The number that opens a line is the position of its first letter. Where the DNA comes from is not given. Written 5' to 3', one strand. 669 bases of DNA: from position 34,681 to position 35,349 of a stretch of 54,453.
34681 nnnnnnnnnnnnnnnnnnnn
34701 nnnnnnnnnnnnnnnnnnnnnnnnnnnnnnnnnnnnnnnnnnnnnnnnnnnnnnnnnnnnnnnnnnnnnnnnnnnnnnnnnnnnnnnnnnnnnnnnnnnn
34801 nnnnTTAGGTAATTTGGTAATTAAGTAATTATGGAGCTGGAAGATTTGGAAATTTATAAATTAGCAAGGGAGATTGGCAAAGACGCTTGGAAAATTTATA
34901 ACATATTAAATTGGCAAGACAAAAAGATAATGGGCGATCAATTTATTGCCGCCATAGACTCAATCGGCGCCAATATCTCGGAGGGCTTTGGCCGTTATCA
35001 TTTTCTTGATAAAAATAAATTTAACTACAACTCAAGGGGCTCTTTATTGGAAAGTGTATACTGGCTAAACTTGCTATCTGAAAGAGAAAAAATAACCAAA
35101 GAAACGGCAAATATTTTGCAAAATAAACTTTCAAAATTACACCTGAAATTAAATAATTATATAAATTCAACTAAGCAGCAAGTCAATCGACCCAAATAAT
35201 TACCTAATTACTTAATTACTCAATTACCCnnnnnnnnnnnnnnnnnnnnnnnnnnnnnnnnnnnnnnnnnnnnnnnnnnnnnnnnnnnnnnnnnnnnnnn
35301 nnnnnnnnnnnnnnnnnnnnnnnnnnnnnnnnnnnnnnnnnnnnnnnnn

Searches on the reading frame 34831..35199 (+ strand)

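Call 55: search_protein_families(library=pfam, proteins=[window:34831-35199:+], max_evalue=0.001)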
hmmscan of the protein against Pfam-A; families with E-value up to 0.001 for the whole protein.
window:34831-35199:+ (122 aa): 1 family
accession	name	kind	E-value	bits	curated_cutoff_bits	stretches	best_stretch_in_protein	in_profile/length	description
PF05635.17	23S_rRNA_IVP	-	1.5e-20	73.8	33.8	1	4-108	1-105/106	23S rRNA-intervening sequence protein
